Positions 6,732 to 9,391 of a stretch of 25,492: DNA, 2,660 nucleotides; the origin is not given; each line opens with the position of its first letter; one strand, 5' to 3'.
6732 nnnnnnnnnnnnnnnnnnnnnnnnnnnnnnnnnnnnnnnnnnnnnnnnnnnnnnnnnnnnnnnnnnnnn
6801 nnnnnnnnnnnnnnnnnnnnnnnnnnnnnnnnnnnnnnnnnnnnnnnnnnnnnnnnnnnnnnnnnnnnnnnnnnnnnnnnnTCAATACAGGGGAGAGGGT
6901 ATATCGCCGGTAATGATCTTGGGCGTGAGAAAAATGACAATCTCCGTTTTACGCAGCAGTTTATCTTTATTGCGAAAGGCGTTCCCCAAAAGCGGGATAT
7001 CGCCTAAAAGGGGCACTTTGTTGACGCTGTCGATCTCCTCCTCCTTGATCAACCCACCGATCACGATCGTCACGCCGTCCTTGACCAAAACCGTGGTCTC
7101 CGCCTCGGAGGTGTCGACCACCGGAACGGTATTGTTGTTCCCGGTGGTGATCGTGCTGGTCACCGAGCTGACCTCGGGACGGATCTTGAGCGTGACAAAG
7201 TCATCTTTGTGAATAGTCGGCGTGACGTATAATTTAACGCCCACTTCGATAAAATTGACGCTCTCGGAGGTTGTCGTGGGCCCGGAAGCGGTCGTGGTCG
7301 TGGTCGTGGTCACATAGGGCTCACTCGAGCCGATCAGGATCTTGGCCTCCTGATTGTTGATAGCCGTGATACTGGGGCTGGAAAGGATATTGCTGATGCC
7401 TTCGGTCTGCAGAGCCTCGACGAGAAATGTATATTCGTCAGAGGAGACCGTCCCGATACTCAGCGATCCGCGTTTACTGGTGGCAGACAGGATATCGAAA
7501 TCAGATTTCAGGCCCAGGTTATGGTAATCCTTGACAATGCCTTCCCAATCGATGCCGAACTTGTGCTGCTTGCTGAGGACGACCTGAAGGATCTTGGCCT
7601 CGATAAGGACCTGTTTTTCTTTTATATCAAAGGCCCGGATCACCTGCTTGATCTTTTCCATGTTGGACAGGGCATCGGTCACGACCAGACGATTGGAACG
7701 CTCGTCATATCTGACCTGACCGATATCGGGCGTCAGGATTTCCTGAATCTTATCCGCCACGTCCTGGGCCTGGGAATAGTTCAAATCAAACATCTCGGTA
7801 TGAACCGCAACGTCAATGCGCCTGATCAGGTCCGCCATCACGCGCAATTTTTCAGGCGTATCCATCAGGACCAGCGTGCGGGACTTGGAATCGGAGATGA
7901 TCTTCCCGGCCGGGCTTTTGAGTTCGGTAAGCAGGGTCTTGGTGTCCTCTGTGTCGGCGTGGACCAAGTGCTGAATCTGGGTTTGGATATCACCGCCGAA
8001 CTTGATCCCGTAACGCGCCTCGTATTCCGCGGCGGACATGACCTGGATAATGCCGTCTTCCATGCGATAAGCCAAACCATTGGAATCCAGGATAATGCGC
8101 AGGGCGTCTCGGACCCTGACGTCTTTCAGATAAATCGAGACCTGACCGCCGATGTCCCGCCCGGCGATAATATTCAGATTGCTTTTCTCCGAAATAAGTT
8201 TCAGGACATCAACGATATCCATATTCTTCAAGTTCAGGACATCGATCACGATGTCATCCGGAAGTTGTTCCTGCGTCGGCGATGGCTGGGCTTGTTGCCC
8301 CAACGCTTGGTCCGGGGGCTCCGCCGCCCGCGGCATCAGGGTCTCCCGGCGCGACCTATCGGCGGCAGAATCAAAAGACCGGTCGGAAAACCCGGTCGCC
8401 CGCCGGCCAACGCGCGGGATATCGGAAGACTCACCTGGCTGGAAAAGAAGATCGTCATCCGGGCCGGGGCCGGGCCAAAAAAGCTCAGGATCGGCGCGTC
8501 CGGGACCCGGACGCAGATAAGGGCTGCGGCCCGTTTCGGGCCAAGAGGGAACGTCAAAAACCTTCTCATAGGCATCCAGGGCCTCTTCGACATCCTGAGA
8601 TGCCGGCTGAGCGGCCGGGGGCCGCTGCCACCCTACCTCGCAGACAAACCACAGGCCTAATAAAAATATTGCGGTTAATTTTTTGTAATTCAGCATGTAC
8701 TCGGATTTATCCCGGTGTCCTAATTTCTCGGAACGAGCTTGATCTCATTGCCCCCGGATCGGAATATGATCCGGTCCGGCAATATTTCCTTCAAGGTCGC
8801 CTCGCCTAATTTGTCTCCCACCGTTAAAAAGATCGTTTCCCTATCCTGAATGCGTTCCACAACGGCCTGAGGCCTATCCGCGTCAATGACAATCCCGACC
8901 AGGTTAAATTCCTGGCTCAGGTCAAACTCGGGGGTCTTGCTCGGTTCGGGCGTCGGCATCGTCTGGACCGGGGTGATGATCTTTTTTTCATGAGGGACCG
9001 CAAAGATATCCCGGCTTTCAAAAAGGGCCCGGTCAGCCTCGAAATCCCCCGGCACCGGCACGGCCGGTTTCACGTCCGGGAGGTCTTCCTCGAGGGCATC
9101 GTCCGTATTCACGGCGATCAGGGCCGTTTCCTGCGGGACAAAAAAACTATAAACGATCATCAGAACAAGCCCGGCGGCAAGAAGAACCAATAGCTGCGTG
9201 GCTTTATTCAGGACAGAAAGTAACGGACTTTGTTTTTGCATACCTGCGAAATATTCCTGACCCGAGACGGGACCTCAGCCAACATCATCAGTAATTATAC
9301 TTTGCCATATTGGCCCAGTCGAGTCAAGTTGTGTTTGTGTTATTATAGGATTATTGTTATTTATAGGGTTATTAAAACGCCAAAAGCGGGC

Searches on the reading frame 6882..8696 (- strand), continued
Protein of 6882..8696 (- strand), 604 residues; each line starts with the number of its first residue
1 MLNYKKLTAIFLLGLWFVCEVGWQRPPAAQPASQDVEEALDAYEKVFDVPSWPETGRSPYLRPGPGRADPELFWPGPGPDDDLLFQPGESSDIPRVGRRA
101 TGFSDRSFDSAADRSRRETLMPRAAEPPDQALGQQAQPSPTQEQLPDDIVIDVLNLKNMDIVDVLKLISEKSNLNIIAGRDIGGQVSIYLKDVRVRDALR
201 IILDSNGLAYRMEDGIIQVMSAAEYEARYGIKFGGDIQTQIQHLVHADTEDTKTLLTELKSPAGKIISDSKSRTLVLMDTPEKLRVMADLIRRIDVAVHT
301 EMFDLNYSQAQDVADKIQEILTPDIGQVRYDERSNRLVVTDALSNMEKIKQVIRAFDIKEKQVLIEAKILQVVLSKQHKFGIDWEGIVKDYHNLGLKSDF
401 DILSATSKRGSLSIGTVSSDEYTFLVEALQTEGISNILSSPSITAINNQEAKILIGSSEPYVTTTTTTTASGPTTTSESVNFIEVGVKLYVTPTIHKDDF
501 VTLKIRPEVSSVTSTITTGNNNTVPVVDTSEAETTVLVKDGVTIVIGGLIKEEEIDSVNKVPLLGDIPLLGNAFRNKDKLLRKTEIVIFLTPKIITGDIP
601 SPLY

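Call 45: find_homologous_proteins(query=window:6882-8696:-, max_evalue=1e-60)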
Query window:6882-8696:- (604 aa): 1181 proteins with E <= 1e-60 among 8000 candidates; the best 120 are listed.
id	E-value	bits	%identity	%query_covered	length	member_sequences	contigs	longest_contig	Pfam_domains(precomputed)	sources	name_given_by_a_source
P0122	0.0e+0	1328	100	100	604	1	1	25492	PF03958.23,PF00263.27,PF07660.20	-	-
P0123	3.7e-289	978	79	97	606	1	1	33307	PF03958.23,PF00263.27,PF07660.20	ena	-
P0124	1.7e-288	976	78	98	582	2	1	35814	PF03958.23,PF00263.27,PF07660.20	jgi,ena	-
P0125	1.9e-236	804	66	95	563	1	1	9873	PF03958.23,PF00263.27,PF07660.20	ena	-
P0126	9.4e-202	690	70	75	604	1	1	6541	PF03958.23,PF00263.27,PF07660.20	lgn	-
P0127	1.8e-196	672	67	76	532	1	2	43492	PF03958.23,PF00263.27,PF07660.20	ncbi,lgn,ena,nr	ncbi:MAG: hypothetical protein KAJ18_03400 [Candidatus Omnitrophica bacterium]|nr:hypothetical prote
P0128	9.4e-196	670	63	80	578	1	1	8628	PF03958.23,PF00263.27,PF07660.20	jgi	-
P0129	7.3e-195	667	65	76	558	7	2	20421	PF03958.23,PF00263.27,PF07660.20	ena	-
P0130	1.2e-194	666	66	76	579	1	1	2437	PF03958.23,PF00263.27,PF07660.20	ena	-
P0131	5.8e-194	664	54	98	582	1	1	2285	PF21305.3,PF03958.23,PF00263.27,PF07660.20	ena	-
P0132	8.7e-194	663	65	79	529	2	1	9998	PF21305.3,PF03958.23,PF00263.27,PF07660.20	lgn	-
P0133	1.7e-193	662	67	75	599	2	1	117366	PF21305.3,PF03958.23,PF00263.27,PF07660.20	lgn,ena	-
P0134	4.3e-193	661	54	100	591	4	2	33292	PF03958.23,PF00263.27,PF07660.20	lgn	-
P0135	1.5e-192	659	62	78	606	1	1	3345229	PF03958.23,PF00263.27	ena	-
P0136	2.2e-192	659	64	78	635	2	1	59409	PF03958.23,PF00263.27,PF07660.20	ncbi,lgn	-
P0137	4.5e-191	654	53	99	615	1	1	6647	PF03958.23,PF00263.27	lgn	-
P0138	7.5e-191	654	66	75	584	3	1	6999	PF03958.23,PF00263.27,PF07660.20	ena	-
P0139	2.6e-190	652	54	99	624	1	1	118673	PF03958.23,PF00263.27,PF07660.20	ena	-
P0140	1.9e-189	649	51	100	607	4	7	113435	PF03958.23,PF00263.27,PF07660.20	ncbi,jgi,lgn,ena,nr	ncbi:MAG TPA: secretin N-terminal domain-containing protein [Candidatus Omnitrophota bacterium]|nr:s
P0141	3.4e-189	648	62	80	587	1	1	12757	PF03958.23,PF00263.27,PF07660.20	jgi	-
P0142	1.7e-188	646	59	82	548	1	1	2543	PF03958.23,PF00263.27,PF07660.20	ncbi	-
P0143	2.4e-188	645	63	79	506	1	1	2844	PF03958.23,PF00263.27,PF07660.20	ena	-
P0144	2.6e-187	642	59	74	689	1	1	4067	PF21305.3,PF03958.23,PF00263.27,PF07660.20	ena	-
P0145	4.0e-187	641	64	76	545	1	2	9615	PF03958.23,PF00263.27,PF07660.20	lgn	-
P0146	6.5e-187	641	60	79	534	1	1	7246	PF03958.23,PF00263.27,PF07660.20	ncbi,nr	ncbi:MAG: secretin and TonB N-terminal domain-containing protein [Candidatus Omnitrophica bacterium]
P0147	1.4e-186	639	64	75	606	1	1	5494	PF03958.23,PF00263.27,PF07660.20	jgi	-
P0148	1.1e-185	637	61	80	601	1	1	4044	PF03958.23,PF00263.27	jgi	-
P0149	1.7e-185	636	63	75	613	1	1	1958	PF03958.23,PF00263.27,PF07660.20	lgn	-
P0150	2.4e-185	635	60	79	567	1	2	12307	PF21305.3,PF03958.23,PF00263.27,PF07660.20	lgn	-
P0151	9.2e-185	634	61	77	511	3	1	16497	PF21305.3,PF03958.23,PF00263.27,PF07660.20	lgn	-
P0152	3.3e-184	632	53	99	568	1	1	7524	PF21305.3,PF03958.23,PF00263.27,PF07660.20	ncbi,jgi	jgi:type II secretory pathway component GspD/PulD (secretin)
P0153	4.2e-184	631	54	99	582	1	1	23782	PF21305.3,PF03958.23,PF00263.27,PF07660.20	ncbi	ncbi:MAG: secretin N-terminal domain-containing protein [Candidatus Omnitrophota bacterium]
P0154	1.2e-183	630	63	75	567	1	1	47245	PF21305.3,PF03958.23,PF00263.27,PF07660.20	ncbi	-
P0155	1.5e-183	629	60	79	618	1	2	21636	PF21305.3,PF03958.23,PF00263.27,PF07660.20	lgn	-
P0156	2.8e-183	629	60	76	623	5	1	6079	PF03958.23,PF00263.27,PF07660.20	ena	-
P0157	1.9e-182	626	61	79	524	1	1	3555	PF21305.3,PF03958.23,PF00263.27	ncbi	-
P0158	2.0e-182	626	62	79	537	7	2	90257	PF21305.3,PF03958.23,PF00263.27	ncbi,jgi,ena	-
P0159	2.1e-182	626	62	75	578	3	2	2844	PF21305.3,PF03958.23,PF00263.27,PF07660.20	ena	-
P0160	3.0e-182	625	63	75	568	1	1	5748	PF21305.3,PF03958.23,PF00263.27,PF07660.20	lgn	-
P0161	4.3e-182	625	61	77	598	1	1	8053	PF21305.3,PF03958.23,PF00263.27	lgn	-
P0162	4.9e-182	625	58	82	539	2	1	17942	PF21305.3,PF03958.23,PF00263.27,PF07660.20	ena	-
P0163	4.9e-182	625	63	73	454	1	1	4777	PF03958.23,PF00263.27,PF07660.20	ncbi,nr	ncbi:MAG TPA: secretin N-terminal domain-containing protein, partial [Candidatus Omnitrophota bacter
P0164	6.2e-182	624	63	76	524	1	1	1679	PF21305.3,PF03958.23,PF00263.27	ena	-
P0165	6.2e-182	624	59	81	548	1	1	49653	PF21305.3,PF03958.23,PF00263.27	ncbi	-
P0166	7.2e-182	624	62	75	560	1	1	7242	PF21305.3,PF03958.23,PF00263.27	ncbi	-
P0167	1.0e-181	623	62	75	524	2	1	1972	PF03958.23,PF00263.27,PF07660.20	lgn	-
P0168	1.4e-181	623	64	73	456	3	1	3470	PF03958.23,PF00263.27,PF07660.20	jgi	jgi:general secretion pathway protein D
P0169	1.4e-181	623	63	75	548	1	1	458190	PF21305.3,PF03958.23,PF00263.27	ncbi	-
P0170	1.9e-181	623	62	77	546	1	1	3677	PF21305.3,PF03958.23,PF00263.27,PF07660.20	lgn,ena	-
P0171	2.4e-181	622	61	75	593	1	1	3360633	PF21305.3,PF03958.23,PF00263.27,PF07660.20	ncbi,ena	-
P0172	3.6e-181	622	63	74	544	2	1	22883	PF21305.3,PF03958.23,PF00263.27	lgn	-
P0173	5.5e-181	621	61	77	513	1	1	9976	PF03958.23,PF00263.27,PF07660.20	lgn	-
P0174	5.9e-181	621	63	75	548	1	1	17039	PF21305.3,PF03958.23,PF00263.27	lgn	-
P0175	7.0e-181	621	60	78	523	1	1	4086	PF03958.23,PF00263.27,PF07660.20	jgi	jgi:type II secretory pathway component GspD/PulD (secretin)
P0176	9.1e-181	620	60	78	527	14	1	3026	PF21305.3,PF03958.23,PF00263.27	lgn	-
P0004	1.5e-180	620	60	79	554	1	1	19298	PF21305.3,PF03958.23,PF00263.27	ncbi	-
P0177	1.5e-180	620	55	92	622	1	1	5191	PF21305.3,PF03958.23,PF00263.27,PF07660.20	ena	-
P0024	1.5e-180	620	61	77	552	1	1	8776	PF21305.3,PF03958.23,PF00263.27,PF07660.20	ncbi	-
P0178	1.6e-180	620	54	91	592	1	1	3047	PF03958.23,PF00263.27,PF07660.20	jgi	-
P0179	2.8e-180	619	62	75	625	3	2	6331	PF21305.3,PF03958.23,PF00263.27,PF07660.20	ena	-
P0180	3.1e-180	619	63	75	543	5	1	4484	PF21305.3,PF03958.23,PF00263.27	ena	-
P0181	4.9e-180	618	57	83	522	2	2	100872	PF21305.3,PF03958.23,PF00263.27,PF07660.20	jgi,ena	-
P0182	5.4e-180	618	60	76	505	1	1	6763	PF03958.23,PF00263.27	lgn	-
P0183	9.2e-180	617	62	75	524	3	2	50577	PF21305.3,PF03958.23,PF00263.27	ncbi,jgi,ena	-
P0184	1.1e-179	617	59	78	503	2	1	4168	PF21305.3,PF03958.23,PF00263.27,PF07660.20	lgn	-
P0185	1.4e-179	616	62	75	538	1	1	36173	PF21305.3,PF03958.23,PF00263.27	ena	-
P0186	1.4e-179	616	58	79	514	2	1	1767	PF21305.3,PF03958.23,PF00263.27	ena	-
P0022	1.6e-179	616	59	80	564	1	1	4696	PF21305.3,PF03958.23,PF00263.27,PF07660.20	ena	-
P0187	1.7e-179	616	62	75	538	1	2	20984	PF21305.3,PF03958.23,PF00263.27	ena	-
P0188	1.7e-179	616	60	75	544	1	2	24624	PF21305.3,PF03958.23,PF00263.27,PF07660.20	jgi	jgi:type II secretory pathway component GspD/PulD (secretin)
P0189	2.5e-179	616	61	75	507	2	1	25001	PF03958.23,PF00263.27,PF07660.20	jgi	jgi:type II secretory pathway component GspD/PulD (secretin)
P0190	2.6e-179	616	62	75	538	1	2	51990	PF21305.3,PF03958.23,PF00263.27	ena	-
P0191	2.6e-179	616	58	81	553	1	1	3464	PF21305.3,PF03958.23,PF00263.27,PF07660.20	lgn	-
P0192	2.7e-179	615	59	79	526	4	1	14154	PF03958.23,PF00263.27,PF07660.20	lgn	-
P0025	3.2e-179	615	59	79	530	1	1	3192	PF21305.3,PF03958.23,PF00263.27,PF07660.20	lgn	-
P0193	4.1e-179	615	58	81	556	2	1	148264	PF21305.3,PF03958.23,PF00263.27,PF07660.20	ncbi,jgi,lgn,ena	-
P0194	4.1e-179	615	62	75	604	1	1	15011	PF21305.3,PF03958.23,PF00263.27,PF07660.20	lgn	-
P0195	4.4e-179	615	62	77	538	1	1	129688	PF03958.23,PF00263.27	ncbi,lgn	-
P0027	6.2e-179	614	61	76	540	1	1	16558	PF21305.3,PF03958.23,PF00263.27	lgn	-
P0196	8.0e-179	614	60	61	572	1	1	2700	PF21305.3,PF03958.23,PF00263.27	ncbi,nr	ncbi:MAG: hypothetical protein KC713_08380 [Candidatus Omnitrophica bacterium]|nr:hypothetical prote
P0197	8.6e-179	614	60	75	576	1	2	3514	PF21305.3,PF03958.23,PF00263.27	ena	-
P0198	1.1e-178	613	61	75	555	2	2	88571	PF21305.3,PF03958.23,PF00263.27,PF07660.20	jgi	-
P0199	1.6e-178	613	59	78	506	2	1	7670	PF21305.3,PF03958.23,PF00263.27,PF07660.20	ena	-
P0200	2.8e-178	612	59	76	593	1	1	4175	PF03958.23,PF00263.27,PF07660.20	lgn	-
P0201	2.9e-178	612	63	75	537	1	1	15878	PF21305.3,PF03958.23,PF00263.27,PF07660.20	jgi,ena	-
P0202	3.2e-178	612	57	82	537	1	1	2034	PF21305.3,PF03958.23,PF00263.27,PF07660.20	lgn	-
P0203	3.8e-178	612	56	81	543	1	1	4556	PF03958.23,PF00263.27,PF07660.20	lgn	-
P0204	3.8e-178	612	61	77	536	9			PF03958.23,PF00263.27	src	-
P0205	4.5e-178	611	61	75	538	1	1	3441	PF21305.3,PF03958.23,PF00263.27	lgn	-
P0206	4.8e-178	611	59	78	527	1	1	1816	PF21305.3,PF03958.23,PF00263.27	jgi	jgi:type II secretory pathway component GspD/PulD (secretin)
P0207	5.8e-178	611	60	79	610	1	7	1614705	PF21305.3,PF03958.23,PF00263.27,PF07660.20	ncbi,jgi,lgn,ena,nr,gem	ncbi:MAG TPA: secretin N-terminal domain-containing protein [Candidatus Omnitrophota bacterium]|nr:s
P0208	9.2e-178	610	61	75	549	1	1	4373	PF21305.3,PF03958.23,PF00263.27,PF07660.20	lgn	-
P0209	1.1e-177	610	59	78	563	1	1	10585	PF21305.3,PF03958.23,PF00263.27,PF07660.20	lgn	-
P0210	1.2e-177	610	57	80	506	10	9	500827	PF03958.23,PF00263.27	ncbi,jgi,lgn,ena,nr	ncbi:MAG: hypothetical protein A2Y03_11530 [Omnitrophica WOR_2 bacterium GWF2_38_59]|nr:MAG: hypothe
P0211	1.6e-177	610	62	75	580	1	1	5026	PF21305.3,PF03958.23,PF00263.27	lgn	-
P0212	1.7e-177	610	60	75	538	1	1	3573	PF03958.23,PF00263.27,PF07660.20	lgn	-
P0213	1.8e-177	609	60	76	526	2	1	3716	PF03958.23,PF00263.27,PF07660.20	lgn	-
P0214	2.0e-177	609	63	71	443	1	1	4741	PF03958.23,PF00263.27,PF07660.20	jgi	-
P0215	3.4e-177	609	59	77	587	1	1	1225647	PF21305.3,PF03958.23,PF00263.27,PF07660.20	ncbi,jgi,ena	ncbi:MAG: secretin N-terminal domain-containing protein [Candidatus Omnitrophota bacterium]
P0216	3.6e-177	608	61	75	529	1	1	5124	PF03958.23,PF00263.27,PF07660.20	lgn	-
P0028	3.8e-177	608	59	79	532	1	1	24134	PF21305.3,PF03958.23,PF00263.27,PF07660.20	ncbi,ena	-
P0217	4.4e-177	608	60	75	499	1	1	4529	PF03958.23,PF00263.27,PF07660.20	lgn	-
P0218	4.8e-177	608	58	79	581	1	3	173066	PF03958.23,PF00263.27,PF07660.20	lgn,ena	-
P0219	7.0e-177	608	62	75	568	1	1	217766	PF21305.3,PF03958.23,PF00263.27,PF07660.20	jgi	-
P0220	2.1e-176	606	59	79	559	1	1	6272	PF21305.3,PF03958.23,PF00263.27,PF07660.20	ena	-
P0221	2.2e-176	606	58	82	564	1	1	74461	PF21305.3,PF03958.23,PF00263.27,PF07660.20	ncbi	-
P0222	2.4e-176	606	58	82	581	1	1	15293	PF21305.3,PF03958.23,PF00263.27,PF07660.20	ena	-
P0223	2.7e-176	606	60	76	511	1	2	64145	PF03958.23,PF00263.27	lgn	-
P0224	3.0e-176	605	58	79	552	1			PF21305.3,PF03958.23,PF00263.27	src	-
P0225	3.9e-176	605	61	75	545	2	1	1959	PF21305.3,PF03958.23,PF00263.27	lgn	-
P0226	4.3e-176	605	56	84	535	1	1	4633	PF03958.23,PF00263.27,PF07660.20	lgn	-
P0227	4.8e-176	605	59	79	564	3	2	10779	PF21305.3,PF03958.23,PF00263.27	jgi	jgi:MSHA type pilus biogenesis protein MshL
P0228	4.9e-176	605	58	79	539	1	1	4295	PF03958.23,PF00263.27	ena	-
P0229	6.1e-176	604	58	79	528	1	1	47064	PF21305.3,PF03958.23,PF00263.27,PF07660.20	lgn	-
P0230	7.5e-176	604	50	99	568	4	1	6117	PF21305.3,PF03958.23,PF00263.27,PF07660.20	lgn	-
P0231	5.4e-175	601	60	75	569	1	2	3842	PF21305.3,PF03958.23,PF00263.27,PF07660.20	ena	-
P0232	6.6e-175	601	58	79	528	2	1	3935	PF21305.3,PF03958.23,PF00263.27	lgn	-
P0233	6.8e-175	601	59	79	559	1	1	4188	PF21305.3,PF03958.23,PF00263.27,PF07660.20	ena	-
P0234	1.2e-174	600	60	77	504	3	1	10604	PF03958.23,PF00263.27,PF07660.20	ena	-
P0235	1.6e-174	600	60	75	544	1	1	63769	PF21305.3,PF03958.23,PF00263.27,PF07660.20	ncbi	-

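Call 49: fold_search(model_id=the predicted structure, library=pdb)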
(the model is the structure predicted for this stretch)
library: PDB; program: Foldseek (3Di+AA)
matches with E <= 10: 655; with E <= 0.001: 60
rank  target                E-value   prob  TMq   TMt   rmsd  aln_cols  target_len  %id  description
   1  6hcg_A                6.6e-24  1.00  0.30  0.31  27.4       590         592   19  Klebsiella pneumoniae type II secretion system outer membrane complex. PulD, PulS and PulC HR domain. (released 2019-11-27)
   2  5zdh_A                1.1e-23  1.00  0.31  0.37  22.0       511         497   22  CryoEM structure of ETEC Pilotin-Secretin AspS-GspD complex (released 2018-04-18)
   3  6q14_A                4.8e-23  1.00  0.29  0.35  22.2       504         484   14  Structure of the Salmonella SPI-1 injectisome NC-base (released 2019-10-23)
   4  6i1x_A                8.4e-23  1.00  0.32  0.38  19.1       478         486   25  Aeromonas hydrophila ExeD (released 2019-04-10)
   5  6q14_B                1.5e-22  1.00  0.29  0.34  22.1       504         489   14  Structure of the Salmonella SPI-1 injectisome NC-base (released 2019-10-23)
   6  6w6m_A                2.1e-22  1.00  0.28  0.39  24.6       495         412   22  Single particle cryoEM structure of V. cholerae Type IV competence pilus secretin PilQ (released 2020-10-14)
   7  5wq8_A                3.8e-22  1.00  0.29  0.34  23.0       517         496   22  CryoEM structure of type II secretion system secretin GspD in Vibrio cholerae (released 2016-12-28)
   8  5wq9_A                9.7e-22  1.00  0.30  0.35  22.9       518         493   22  CryoEM structure of type II secretion system secretin GspD G453A mutant in Vibrio cholerae (released 2016-12-28)
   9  6i1y_A                3.2e-21  1.00  0.31  0.36  20.2       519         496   22  Vibrio vulnificus EpsD (released 2019-04-10)
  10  5wq7_A                4.8e-21  1.00  0.30  0.37  20.7       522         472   22  CryoEM structure of type II secretion system secretin GspD in E.coli K12 (released 2016-12-28)
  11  5tcr_A                5.4e-21  1.00  0.29  0.35  19.6       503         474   13  Atomic model of the Salmonella SPI-1 type III secretion injectisome basal body proteins InvG, PrgH, and PrgK (released 2016-12-21)
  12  8co1_A1               3.1e-20  1.00  0.26  0.26  33.0       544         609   16  Type II Secretion System (released 2024-04-10)
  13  7ah9_5N               4.3e-20  1.00  0.26  0.30  24.7       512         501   13  Substrate-engaged type 3 secretion system needle complex from Salmonella enterica typhimurium - SpaR state 1 (released 2021-03-17)
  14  7ah9_5C               4.5e-20  1.00  0.25  0.30  23.5       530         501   12  Substrate-engaged type 3 secretion system needle complex from Salmonella enterica typhimurium - SpaR state 1 (released 2021-03-17)
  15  7ah9_5G               5.8e-20  1.00  0.25  0.30  23.0       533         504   13  Substrate-engaged type 3 secretion system needle complex from Salmonella enterica typhimurium - SpaR state 1 (released 2021-03-17)
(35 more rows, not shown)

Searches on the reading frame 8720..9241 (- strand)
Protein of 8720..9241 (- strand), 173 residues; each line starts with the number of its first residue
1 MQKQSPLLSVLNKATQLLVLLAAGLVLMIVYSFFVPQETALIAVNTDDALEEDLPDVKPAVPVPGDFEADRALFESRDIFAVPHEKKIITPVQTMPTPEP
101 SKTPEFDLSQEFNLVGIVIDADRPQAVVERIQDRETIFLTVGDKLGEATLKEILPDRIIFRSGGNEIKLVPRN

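Call 5: search_protein_families(library=pfam, proteins=[window:8720-9241:-], max_evalue=0.01)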
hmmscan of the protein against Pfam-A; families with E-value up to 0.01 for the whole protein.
window:8720-9241:- (173 aa): 1 family
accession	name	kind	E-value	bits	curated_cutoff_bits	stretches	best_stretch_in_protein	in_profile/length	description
PF11356.14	T2SSC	-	1e-05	25.8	27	1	68-169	43-139/141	Type II secretion system protein C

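Call 41: search_protein_families(library=ncbifam, proteins=[window:8720-9241:-], max_evalue=0.001)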
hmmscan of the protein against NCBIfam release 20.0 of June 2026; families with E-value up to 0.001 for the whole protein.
window:8720-9241:- (173 aa): 2 families
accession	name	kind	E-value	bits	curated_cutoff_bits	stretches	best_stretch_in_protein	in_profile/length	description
NF041515.1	GspC_delta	equivalog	1.2e-05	25.2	150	1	65-166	58-158/311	type II secretion system protein GspC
TIGR01713.1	typeII_sec_gspC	equivalog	6.5e-05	22.6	101.6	1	72-169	48-142/259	type II secretion system protein GspC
